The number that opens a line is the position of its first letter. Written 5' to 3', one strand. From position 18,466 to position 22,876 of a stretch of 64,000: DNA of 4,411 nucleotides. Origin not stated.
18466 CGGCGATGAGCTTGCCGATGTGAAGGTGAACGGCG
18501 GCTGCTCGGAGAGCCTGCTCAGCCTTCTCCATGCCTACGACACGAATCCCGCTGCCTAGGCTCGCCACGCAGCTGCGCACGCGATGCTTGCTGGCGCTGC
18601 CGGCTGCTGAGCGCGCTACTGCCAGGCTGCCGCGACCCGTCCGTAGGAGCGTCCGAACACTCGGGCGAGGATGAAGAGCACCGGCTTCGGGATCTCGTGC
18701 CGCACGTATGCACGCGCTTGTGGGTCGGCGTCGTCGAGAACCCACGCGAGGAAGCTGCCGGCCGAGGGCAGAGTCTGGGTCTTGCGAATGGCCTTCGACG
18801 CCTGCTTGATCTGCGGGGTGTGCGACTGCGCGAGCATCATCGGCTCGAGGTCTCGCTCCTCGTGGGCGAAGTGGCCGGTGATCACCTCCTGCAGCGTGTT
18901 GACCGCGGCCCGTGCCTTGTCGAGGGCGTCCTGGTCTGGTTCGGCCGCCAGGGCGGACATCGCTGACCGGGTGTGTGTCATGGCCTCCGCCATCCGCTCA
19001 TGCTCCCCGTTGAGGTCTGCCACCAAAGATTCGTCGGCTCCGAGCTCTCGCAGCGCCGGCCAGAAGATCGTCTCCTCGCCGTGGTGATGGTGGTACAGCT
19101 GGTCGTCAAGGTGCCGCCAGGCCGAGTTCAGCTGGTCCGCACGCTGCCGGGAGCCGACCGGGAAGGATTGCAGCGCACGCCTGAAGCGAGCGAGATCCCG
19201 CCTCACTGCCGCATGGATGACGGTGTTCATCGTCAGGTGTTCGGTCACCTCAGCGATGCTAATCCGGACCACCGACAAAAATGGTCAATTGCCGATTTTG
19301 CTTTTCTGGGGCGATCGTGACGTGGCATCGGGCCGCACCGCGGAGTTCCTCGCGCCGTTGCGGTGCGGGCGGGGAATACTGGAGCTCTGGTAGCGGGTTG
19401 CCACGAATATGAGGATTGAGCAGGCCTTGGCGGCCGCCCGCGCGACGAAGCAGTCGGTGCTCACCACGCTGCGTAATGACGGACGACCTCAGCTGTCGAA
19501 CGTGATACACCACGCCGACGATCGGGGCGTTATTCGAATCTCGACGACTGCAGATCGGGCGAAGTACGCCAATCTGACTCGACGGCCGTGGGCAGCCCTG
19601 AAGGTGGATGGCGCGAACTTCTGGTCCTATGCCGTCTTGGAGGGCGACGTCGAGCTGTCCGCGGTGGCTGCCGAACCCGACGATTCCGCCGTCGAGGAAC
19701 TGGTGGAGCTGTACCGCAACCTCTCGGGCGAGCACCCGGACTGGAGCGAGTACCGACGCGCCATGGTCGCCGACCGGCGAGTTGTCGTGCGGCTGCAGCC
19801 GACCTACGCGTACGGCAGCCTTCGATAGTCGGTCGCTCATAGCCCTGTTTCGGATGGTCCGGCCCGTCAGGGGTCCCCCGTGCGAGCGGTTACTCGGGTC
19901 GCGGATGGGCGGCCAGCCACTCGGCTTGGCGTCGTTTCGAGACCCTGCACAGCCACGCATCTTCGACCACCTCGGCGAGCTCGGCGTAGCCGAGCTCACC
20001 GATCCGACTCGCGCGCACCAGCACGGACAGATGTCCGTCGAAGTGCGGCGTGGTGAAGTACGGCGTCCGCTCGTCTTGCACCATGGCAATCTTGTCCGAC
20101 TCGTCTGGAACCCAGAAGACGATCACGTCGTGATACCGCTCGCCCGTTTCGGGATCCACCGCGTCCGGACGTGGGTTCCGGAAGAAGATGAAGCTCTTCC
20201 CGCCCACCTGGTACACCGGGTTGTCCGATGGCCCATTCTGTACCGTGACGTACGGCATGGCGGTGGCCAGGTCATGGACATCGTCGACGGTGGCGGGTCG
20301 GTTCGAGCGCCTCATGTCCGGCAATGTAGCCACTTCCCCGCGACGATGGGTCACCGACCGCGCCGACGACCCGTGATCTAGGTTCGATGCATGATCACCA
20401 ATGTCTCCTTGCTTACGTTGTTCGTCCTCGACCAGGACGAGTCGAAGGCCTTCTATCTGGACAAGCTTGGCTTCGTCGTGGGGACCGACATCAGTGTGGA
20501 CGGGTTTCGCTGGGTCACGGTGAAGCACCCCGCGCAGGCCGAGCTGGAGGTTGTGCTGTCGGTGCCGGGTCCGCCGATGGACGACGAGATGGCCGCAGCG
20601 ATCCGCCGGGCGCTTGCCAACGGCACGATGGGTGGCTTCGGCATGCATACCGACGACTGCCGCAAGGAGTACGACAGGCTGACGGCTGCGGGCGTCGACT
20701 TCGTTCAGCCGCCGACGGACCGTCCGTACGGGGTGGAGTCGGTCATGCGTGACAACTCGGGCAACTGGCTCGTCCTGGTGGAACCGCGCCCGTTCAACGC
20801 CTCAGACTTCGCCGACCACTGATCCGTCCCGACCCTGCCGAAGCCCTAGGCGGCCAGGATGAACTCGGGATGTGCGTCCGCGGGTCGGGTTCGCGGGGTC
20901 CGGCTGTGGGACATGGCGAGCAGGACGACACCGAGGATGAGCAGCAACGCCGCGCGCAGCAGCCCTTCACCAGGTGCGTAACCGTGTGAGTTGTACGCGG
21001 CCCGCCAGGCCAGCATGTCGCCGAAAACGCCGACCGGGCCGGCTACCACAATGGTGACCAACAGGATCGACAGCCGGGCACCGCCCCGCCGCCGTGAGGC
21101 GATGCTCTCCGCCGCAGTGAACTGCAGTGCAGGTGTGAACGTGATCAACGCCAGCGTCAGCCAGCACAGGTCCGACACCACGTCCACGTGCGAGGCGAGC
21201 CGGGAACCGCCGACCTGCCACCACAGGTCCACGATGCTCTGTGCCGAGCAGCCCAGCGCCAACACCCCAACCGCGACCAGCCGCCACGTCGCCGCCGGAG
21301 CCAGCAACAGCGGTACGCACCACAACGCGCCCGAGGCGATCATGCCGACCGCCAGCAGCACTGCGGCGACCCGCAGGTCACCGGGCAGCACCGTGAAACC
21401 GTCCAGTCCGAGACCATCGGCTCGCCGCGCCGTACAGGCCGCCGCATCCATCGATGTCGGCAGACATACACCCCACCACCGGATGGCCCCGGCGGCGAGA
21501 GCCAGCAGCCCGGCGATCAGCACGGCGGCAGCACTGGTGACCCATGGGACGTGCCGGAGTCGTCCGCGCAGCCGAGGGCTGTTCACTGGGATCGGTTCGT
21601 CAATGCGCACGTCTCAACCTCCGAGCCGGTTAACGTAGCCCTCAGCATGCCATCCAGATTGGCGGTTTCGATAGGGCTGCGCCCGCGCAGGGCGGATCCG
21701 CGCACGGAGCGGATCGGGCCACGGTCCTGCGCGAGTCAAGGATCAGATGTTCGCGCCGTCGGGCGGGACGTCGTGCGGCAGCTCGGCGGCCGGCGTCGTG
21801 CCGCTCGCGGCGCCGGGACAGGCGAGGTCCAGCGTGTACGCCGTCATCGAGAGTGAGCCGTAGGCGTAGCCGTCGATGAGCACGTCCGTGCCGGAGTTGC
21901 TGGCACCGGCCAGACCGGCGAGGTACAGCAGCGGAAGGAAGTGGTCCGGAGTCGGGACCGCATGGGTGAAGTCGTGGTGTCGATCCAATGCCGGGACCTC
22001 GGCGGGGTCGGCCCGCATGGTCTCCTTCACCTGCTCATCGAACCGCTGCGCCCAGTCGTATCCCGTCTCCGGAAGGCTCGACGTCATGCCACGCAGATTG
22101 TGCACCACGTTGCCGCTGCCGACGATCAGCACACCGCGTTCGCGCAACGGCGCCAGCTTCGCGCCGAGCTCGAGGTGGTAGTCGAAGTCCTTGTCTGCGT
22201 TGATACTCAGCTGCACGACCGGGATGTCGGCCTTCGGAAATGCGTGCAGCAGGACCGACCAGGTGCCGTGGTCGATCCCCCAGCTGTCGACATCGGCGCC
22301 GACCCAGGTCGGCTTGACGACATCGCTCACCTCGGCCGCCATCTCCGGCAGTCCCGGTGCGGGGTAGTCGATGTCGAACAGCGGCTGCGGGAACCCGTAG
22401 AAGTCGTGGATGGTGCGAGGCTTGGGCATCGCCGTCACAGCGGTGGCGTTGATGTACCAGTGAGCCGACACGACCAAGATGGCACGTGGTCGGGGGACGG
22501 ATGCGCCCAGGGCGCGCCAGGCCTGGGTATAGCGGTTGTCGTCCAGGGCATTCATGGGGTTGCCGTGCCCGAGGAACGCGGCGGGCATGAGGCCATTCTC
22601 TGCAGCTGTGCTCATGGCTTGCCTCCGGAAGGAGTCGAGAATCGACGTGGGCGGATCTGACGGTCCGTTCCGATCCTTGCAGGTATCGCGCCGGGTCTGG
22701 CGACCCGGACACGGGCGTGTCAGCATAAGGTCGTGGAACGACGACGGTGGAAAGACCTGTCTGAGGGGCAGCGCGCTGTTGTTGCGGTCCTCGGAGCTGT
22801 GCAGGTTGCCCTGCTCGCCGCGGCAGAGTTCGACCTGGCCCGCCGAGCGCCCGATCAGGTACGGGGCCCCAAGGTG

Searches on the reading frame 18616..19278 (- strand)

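Call 97: search_protein_families(library=pfam, proteins=[window:18616-19278:-], max_evalue=0.0001)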
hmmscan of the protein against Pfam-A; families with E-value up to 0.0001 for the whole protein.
window:18616-19278:- (220 aa): 1 family
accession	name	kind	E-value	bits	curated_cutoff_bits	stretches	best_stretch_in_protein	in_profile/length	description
PF01814.28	Hemerythrin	-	9.5e-16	58.9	25.3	1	22-101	10-86/127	Hemerythrin HHE cation binding domain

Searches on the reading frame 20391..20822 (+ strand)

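Call 97: search_protein_families(library=pfam, proteins=[window:20391-20822:+], max_evalue=0.0001)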
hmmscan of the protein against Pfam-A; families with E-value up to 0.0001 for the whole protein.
window:20391-20822:+ (143 aa): 1 family
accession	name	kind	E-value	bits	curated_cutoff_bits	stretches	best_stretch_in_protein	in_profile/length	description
PF00903.31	Glyoxalase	-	2.1e-13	51.1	20.6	1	8-128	5-120/121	Glyoxalase/Bleomycin resistance protein/Dioxygenase superfamily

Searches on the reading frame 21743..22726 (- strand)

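Call 97: search_protein_families(library=pfam, proteins=[window:21743-22726:-], max_evalue=0.0001)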
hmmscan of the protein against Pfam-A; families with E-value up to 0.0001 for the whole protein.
window:21743-22726:- (327 aa): 1 family
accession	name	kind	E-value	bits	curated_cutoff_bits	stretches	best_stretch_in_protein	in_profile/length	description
PF02900.23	LigB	-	1.8e-26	93.3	26.3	1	68-281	33-250/269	Catalytic LigB subunit of aromatic ring-opening dioxygenase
